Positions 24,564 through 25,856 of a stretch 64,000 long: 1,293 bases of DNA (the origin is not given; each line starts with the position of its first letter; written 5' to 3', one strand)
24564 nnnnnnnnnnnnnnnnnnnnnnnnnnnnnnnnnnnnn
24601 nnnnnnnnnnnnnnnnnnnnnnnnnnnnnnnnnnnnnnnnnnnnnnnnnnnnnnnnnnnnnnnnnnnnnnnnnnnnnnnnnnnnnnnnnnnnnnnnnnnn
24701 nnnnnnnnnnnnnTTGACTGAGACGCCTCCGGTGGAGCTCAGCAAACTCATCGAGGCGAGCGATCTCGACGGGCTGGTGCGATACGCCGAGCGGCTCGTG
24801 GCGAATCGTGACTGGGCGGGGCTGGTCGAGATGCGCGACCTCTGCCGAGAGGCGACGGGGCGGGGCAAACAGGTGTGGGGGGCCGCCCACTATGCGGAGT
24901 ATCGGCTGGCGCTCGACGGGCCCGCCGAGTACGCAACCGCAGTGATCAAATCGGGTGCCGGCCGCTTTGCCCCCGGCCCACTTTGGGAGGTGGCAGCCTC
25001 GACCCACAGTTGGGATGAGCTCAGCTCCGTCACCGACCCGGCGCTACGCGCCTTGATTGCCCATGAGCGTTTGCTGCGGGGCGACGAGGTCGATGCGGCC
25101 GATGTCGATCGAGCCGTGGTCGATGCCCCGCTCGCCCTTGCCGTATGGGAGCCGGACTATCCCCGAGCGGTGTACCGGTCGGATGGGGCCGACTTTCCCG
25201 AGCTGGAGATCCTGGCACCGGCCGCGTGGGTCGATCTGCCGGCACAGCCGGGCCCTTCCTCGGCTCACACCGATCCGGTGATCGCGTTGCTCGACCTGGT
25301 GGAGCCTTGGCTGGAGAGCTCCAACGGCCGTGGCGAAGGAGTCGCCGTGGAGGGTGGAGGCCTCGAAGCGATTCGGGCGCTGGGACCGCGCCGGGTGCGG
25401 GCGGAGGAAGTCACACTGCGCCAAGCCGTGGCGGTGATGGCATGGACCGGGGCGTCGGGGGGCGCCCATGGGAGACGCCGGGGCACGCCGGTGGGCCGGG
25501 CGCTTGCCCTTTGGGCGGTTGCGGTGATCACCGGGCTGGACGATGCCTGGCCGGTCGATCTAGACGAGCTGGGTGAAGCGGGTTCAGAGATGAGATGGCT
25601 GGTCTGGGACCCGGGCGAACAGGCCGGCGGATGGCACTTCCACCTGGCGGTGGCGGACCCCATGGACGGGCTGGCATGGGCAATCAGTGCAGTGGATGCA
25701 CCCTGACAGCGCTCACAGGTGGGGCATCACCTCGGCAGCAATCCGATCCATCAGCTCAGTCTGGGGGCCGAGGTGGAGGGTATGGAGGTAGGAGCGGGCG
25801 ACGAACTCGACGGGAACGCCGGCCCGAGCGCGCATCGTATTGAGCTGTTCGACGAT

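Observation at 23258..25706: Beta-roll plus zincin-like secreted protein translationally coupled to two unknown ORFs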

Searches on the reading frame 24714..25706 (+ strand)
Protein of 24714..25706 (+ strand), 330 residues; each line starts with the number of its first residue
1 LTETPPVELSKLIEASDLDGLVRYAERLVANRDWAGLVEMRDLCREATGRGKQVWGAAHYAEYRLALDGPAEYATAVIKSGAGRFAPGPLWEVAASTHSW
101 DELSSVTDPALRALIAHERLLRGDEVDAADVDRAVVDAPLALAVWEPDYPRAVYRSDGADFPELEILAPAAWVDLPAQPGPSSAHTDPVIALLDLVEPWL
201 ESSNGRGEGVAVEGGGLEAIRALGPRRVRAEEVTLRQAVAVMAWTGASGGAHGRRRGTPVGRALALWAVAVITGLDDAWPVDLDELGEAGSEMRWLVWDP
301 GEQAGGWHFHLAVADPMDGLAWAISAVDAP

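Call 4: search_protein_families(library=pfam, proteins=[window:24714-25706:+], max_evalue=1)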
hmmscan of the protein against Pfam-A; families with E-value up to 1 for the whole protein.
window:24714-25706:+ (330 aa): 1 family
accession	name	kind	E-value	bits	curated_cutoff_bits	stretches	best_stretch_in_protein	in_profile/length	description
PF02332.24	Phenol_Hydrox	-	0.034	14.2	24.4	1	70-112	81-123/230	Methane/Phenol/Alkene Hydroxylase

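Call 5: search_protein_families(library=ncbifam, proteins=[window:24714-25706:+], max_evalue=1)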
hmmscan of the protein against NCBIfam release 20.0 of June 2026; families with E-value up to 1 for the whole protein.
window:24714-25706:+ (330 aa): 1 family
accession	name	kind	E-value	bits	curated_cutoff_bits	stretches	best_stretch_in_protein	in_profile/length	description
NF049894.1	CG3035_N_ac_Glu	equivalog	0.0019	17.5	280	1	182-248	16-81/300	N-acetylglutamate synthase, CG3035 family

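Call 8: search_solved_structures(query=window:24714-25706:+, max_evalue=10)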
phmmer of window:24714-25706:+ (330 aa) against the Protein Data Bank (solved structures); distinct sequences matched with E-value up to 10: 1.
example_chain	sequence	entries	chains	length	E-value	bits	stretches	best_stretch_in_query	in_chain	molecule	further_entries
9l94_X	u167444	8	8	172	1.3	11.4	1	204-282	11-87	Large ribosomal subunit protein uL5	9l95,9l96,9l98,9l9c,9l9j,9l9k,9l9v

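Call 9: find_homologous_proteins(query=window:24714-25706:+)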
Query window:24714-25706:+ (330 aa): 1736 proteins with E <= 0.001 among 8000 candidates; the best 120 are listed.
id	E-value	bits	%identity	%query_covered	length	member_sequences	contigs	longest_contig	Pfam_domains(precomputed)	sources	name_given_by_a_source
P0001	1.8e-208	710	100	98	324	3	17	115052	-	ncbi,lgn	-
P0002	3.1e-157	541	76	98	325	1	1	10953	-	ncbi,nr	ncbi:MAG: hypothetical protein HKN91_01320 [Acidimicrobiia bacterium]|nr:hypothetical protein [Acidi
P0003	8.3e-156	537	74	98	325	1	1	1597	-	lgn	-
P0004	4.8e-154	531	73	98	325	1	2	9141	-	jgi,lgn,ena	-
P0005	9.1e-154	530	75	98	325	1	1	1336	-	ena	-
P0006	9.6e-154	530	75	97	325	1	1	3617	-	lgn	-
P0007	1.6e-153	529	74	98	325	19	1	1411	-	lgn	-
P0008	4.7e-153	528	72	98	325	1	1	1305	-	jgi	jgi:hypothetical protein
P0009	7.7e-153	527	74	98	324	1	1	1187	-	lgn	-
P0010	1.0e-152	526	74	98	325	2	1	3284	-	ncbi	-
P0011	1.2e-152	526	73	98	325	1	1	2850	-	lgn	-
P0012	5.0e-152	524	74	98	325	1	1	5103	-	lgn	-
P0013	9.4e-152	523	72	98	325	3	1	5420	-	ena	-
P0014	2.9e-151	522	72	98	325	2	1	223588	-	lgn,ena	-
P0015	3.5e-151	521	73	98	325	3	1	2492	-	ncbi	-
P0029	4.1e-121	423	63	97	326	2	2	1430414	PF19681.5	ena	-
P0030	8.8e-121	421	62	98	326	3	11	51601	PF19681.5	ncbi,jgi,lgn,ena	ncbi:MAG TPA: hypothetical protein VGC47_11375 [Acidimicrobiia bacterium]|jgi:hypothetical protein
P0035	3.9e-117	409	61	97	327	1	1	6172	PF19681.5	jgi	jgi:hypothetical protein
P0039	5.4e-116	406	61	97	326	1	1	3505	PF19681.5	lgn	-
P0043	1.8e-115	404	61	97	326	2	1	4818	PF19681.5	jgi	jgi:hypothetical protein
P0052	5.6e-113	396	61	97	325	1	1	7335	PF19681.5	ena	-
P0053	6.6e-113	396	60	98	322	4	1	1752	PF19681.5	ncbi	-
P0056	1.1e-112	395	61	97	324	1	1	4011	PF19681.5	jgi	jgi:hypothetical protein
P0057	1.6e-112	394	60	98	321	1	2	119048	PF19681.5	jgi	jgi:hypothetical protein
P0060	1.5e-111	391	57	98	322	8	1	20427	PF19681.5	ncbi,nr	ncbi:MAG: DUF6183 family protein [Acidimicrobiia bacterium]|nr:DUF6183 family protein [Acidimicrobii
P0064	5.8e-111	389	60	98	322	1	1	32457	PF19681.5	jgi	jgi:hypothetical protein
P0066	2.4e-110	387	59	98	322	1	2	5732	PF19681.5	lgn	-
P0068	9.9e-110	385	60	97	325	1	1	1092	PF19681.5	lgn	-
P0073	5.7e-109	383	59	98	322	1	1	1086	PF19681.5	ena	-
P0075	8.5e-109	382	59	98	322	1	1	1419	PF19681.5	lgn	-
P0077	9.5e-109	382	59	98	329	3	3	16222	PF19681.5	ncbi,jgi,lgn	-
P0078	1.1e-108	382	60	98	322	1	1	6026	PF19681.5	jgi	jgi:hypothetical protein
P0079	1.2e-108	382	59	98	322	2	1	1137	PF19681.5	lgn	-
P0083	2.0e-108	381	59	98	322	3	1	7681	PF19681.5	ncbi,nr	ncbi:MAG: DUF6183 family protein [Acidimicrobiia bacterium]|nr:DUF6183 family protein [Acidimicrobii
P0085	2.4e-108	381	58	98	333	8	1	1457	PF19681.5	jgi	jgi:hypothetical protein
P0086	3.3e-108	380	58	97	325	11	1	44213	PF19681.5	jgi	-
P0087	5.0e-108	380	59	98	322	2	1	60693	PF19681.5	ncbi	-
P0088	6.1e-108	379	58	100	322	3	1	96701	PF19681.5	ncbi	-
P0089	1.2e-107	378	57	98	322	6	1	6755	PF19681.5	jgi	jgi:hypothetical protein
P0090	1.5e-107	378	58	97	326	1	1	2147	PF19681.5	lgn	-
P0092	2.0e-107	378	58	98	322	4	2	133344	PF19681.5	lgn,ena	-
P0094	2.7e-107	377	58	97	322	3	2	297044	PF19681.5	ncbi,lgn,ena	ncbi:MAG: DUF6183 family protein [Acidimicrobiia bacterium]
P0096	3.8e-107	377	57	98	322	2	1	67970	PF19681.5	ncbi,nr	ncbi:MAG: hypothetical protein GY788_31990 [bacterium]|nr:hypothetical protein [bacterium]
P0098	6.2e-107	376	57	99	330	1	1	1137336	PF19681.5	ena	-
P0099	6.4e-107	376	57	97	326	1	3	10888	PF19681.5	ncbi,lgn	-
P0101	6.9e-107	376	60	98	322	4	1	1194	PF19681.5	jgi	jgi:hypothetical protein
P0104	1.9e-106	374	58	98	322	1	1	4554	PF19681.5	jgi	jgi:hypothetical protein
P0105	1.9e-106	374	57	98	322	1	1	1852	PF19681.5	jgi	jgi:hypothetical protein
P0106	2.2e-106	374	59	98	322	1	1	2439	PF19681.5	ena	-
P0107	4.1e-106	373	59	98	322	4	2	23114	PF19681.5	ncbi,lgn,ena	-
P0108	4.8e-106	373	58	98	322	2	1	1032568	PF19681.5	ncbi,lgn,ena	-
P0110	6.3e-106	373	58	98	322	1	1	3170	PF19681.5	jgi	-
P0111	7.3e-106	372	58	97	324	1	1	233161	PF19681.5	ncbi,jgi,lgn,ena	-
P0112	8.7e-106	372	56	98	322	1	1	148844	PF19681.5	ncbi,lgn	-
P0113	1.0e-105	372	57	98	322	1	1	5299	PF19681.5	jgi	jgi:hypothetical protein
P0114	1.0e-105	372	56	100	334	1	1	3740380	PF19681.5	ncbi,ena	-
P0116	1.5e-105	371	59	98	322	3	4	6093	PF19681.5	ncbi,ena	-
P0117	1.9e-105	371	57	98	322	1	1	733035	PF19681.5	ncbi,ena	-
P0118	2.2e-105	371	58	98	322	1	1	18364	PF19681.5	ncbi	-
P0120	3.5e-105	370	56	98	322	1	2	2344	PF19681.5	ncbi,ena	-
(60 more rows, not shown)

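Call 15: find_related_loci(query=A1, collection=genome_contigs, flank=6000)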
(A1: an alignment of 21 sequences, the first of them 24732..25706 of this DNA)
Query A1 (324 aa) in genome_contigs; peptide patterns used: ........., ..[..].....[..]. (x = any residue, [..] = any of these).
288 stretches matched a pattern; 285 encode a relative of the query (tblastn E <= 1e-3); the best 80 are kept; 80 distinct loci.
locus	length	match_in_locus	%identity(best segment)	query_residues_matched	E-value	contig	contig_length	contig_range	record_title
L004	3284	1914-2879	74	3-324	7e-160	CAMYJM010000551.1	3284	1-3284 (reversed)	MAG: uncultured Acidimicrobiaceae bacterium isolate FO_M_Acidobacteriota_19.1 genome assembly, contig: scaffold_70450, w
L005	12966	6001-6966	73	2-323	4e-151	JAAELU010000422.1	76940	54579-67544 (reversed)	MAG: bacterium isolate Bpl_13 BplG_CONTIG3576691, whole genome shotgun sequence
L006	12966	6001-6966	72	3-324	2e-148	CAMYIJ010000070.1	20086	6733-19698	MAG: uncultured Acidimicrobiaceae bacterium isolate FCS_M_Acidobacteriota_17 genome assembly, contig: scaffold_2289, who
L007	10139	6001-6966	71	2-323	5e-147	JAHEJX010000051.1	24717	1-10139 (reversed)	MAG: Actinomycetes bacterium isolate Ww568 NODE_4999_length_24717_cov_4.473980, whole genome shotgun sequence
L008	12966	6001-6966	73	3-324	3e-145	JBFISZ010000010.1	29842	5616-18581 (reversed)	MAG: Acidimicrobiia bacterium isolate Mix_sand13.2021.11.D.85 k141_1277506_length_29842_cov_13.1061, whole genome shotgu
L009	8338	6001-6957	63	3-323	3e-124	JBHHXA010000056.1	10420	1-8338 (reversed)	MAG: Acidimicrobiia bacterium isolate D_3_bin.12 NODE_2973_length_10420_cov_4.896479, whole genome shotgun sequence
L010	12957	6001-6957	63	3-323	2e-117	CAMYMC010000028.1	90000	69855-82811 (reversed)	MAG: uncultured Acidimicrobiaceae bacterium isolate ES_M_Acidobacteriota_16 genome assembly, contig: scaffold_389, whole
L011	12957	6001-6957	60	2-323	3e-115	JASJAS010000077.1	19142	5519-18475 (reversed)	MAG: Acidimicrobiia bacterium isolate MO_035.B13 MO_035.c_1033, whole genome shotgun sequence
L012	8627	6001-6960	62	3-323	9e-115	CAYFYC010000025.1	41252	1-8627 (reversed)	MAG TPA_asm: uncultured Acidimicrobiaceae bacterium isolate ERP108616_co2_204 genome assembly, contig: NODE_1071_length_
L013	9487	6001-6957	59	2-323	8e-114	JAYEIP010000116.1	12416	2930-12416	MAG: Actinomycetota bacterium isolate MAG188 MAG188_116, whole genome shotgun sequence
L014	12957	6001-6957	57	2-323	2e-112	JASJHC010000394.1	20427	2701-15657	MAG: Acidimicrobiia bacterium isolate ChS5.bin.13 ChesSed_k141_1240334, whole genome shotgun sequence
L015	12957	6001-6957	61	2-323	4e-112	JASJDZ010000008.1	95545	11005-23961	MAG: Acidimicrobiia bacterium isolate MO_197.B6 MO_197.c_15, whole genome shotgun sequence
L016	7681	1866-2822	59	2-323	2e-110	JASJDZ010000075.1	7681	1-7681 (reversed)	MAG: Acidimicrobiia bacterium isolate MO_197.B6 MO_197.c_4943, whole genome shotgun sequence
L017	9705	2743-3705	59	1-323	2e-110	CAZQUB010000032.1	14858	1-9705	MAG TPA_asm: uncultured Acidimicrobiaceae bacterium isolate binchicken_co129_54 genome assembly, contig: NODE_12125_leng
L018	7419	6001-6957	59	2-323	3e-110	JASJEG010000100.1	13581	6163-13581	MAG: Acidimicrobiia bacterium isolate MO_207.B6 MO_207.c_916, whole genome shotgun sequence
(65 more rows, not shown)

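Call 33: predict_structure(alignment_id=A1)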
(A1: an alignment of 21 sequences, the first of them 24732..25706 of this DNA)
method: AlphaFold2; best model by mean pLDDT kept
length: 324 residues; sequences in the alignment: 21
mean_pLDDT: 91.4   pTM: 0.89
mean pLDDT of the five models: 91.4, 90.9, 90.4, 89.4, 89.2
residues with pLDDT >= 90: 240; 70-90: 71; 50-70: 13; < 50: 0
segments of 3 or more residues with pLDDT < 50: none
pLDDT, mean of each block of 10 residues (from residue 1): 94 97 98 98 96 96 97 86 93 95 94 93 83 92 89 79 83 95 95 78 97 96 95 94 71 94 97 93 98 77 94 96 73
secondary structure, 60 per line:
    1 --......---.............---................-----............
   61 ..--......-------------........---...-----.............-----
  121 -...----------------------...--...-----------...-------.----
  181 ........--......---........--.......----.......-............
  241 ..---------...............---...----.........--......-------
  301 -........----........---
elements in order: H3-8 H12-24 H28-43 H49-62 H65-70 H84-91 H103-115 E147-149 E152-154 E166-168 H181-188 H191-196 E200-207 H210-216 E221-227 H229-242 H252-266 H277-285 E288-293 E302-309 E314-321

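Call 39: search_protein_families(library=pfam, alignment_id=A1, max_evalue=1)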
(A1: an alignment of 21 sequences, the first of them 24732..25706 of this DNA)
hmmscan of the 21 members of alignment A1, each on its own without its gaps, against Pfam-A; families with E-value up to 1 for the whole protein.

A. member 1, window:24732-25706:+ (324 aa): 1 family
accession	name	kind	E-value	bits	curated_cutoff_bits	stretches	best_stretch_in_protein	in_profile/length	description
PF02332.24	Phenol_Hydrox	-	0.033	14.2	24.4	1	64-106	81-123/230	Methane/Phenol/Alkene Hydroxylase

B. families by the number of members that match (of 21 scanned): 5 families
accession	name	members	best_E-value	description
PF19681.4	DUF6183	14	1.1e-08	Family of unknown function (DUF6183)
PF09613.16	HrpB1_HrpK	2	0.0066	Bacterial type III secretion protein (HrpB1_HrpK)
PF02332.24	Phenol_Hydrox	1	0.033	Methane/Phenol/Alkene Hydroxylase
PF05400.18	FliT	1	0.078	Flagellar protein FliT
PF20017.4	VMAP-M15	1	0.22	vWA-MoxR associated protein middle region (VMAP-M) 15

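Call 40: search_protein_families(library=pfam, proteins=[P0060, P0094, P0114], max_evalue=1)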
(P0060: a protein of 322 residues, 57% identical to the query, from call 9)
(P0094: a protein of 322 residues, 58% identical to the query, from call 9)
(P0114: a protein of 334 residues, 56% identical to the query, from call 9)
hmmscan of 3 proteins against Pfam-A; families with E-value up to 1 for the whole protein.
P0060 (322 aa): 1 family
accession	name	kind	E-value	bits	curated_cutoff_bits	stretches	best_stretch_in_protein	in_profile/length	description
PF19681.4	DUF6183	-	1.1e-08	35.2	26.6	1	90-292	85-327/360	Family of unknown function (DUF6183)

P0094 (322 aa): 1 family
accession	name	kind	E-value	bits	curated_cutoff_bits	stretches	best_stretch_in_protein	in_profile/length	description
PF19681.4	DUF6183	-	5.7e-07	29.6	26.6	1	90-288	85-323/360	Family of unknown function (DUF6183)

P0114 (334 aa): 1 family
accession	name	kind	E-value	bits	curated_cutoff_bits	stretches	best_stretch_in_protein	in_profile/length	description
PF19681.4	DUF6183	-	1.2e-05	25.2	26.6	1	97-300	80-323/360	Family of unknown function (DUF6183)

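Call 51: fold_search(model_id=the predicted structure, library=pdb)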
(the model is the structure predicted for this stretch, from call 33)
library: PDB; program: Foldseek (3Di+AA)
matches with E <= 10: 400; with E <= 0.001: 0
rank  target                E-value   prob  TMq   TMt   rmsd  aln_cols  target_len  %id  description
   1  3nr5                  7.1e-01  0.25  0.11  0.21   9.8        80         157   20  Crystal structure of human Maf1 (released 2010-10-13)
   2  5aq9_A                7.9e-01  0.05  0.18  0.15  21.3       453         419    9  DARPin-based Crystallization Chaperones exploit Molecular Geometry as a Screening Dimension in Protein Crystallography (released 2016-03-23)
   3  5za2_A                1.1e+00  0.06  0.10  0.09  13.6       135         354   15  Fox-4 beta-lactamase complexed with avibactam (released 2018-03-07)
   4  5u50_C                1.2e+00  0.14  0.12  0.20   6.7        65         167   14  Crystal structure of citrus MAF1 in space group C 2 2 21 (released 2017-07-19)
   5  5chm                  1.2e+00  0.06  0.10  0.09  12.9       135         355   14  CRYSTAL STRUCTURE OF Fox-4 cephamycinase complexed with ceftazidime BATSI (LP06) (released 2016-08-03)
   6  5aq8                  1.3e+00  0.05  0.19  0.16  17.3       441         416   10  DARPin-based Crystallization Chaperones exploit Molecular Geometry as a Screening Dimension in Protein Crystallography (released 2016-03-23)
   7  5u50_B                1.3e+00  0.04  0.12  0.20  15.8       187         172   10  Crystal structure of citrus MAF1 in space group C 2 2 21 (released 2017-07-19)
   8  8a19_A                1.4e+00  0.21  0.20  0.06   6.7       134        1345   17  Structure of a leucinostatin derivative determined by host lattice display : L1E4V1 construct (released 2022-12-07)
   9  1h6p_A                1.5e+00  0.20  0.16  0.25  11.9       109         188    9  Dimeristion domain from human TRF2 (released 2001-09-05)
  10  5u4z_B                1.5e+00  0.08  0.15  0.24  12.0       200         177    8  Crystal structure of citrus MAF1 in space group P 31 2 1 (released 2017-07-19)
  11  5gsc_A                1.5e+00  0.05  0.10  0.09  12.7       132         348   15  Crystal structure of a class C beta lactamase of Apo form (released 2017-08-30)
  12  6vpw_B                1.5e+00  0.02  0.11  0.17  14.1       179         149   11  1.90 Angstrom Resolution Crystal Structure Chemotaxis protein CheX from Vibrio vulnificus (released 2021-02-10)
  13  6fp7_B                1.6e+00  0.12  0.17  0.27   7.0       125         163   18  mTFP1/DARPin 1238_E11 complex in space group P6522 (released 2018-10-03)
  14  5aqa_A                1.6e+00  0.03  0.16  0.14  21.2       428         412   12  DARPin-based Crystallization Chaperones exploit Molecular Geometry as a Screening Dimension in Protein Crystallography (released 2016-03-23)
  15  9e4q                  1.8e+00  0.16  0.17  0.16   7.1       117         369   17  A DARPin fused to the 3TEL crystallization chaperone via a gly-gly-gly fusion (released 2024-12-04)
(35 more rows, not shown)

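Call 61: search_solved_structures(query=A1, max_evalue=10)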
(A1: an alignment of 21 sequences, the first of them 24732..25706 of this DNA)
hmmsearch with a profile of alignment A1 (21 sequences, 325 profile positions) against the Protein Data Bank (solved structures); distinct sequences matched with E-value up to 10: 2.
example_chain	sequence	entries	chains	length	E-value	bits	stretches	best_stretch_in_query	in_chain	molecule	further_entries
7aoi_AN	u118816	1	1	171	0.24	13.7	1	118-198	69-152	50S ribosomal protein L13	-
6hiv_AN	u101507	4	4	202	0.35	13.2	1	118-198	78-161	50S ribosomal protein L13, putative | uL13m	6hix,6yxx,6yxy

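Call 67: search_protein_families(library=padloc, proteins=[window:24732-25703:+], max_evalue=0.1)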
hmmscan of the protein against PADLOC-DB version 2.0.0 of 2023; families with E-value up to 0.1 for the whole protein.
window:24732-25703:+ (324 aa): 0 families

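Call 68: search_protein_families(library=phrogs, proteins=[window:24732-25703:+], max_evalue=0.1)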
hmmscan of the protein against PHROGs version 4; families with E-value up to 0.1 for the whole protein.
window:24732-25703:+ (324 aa): 0 families
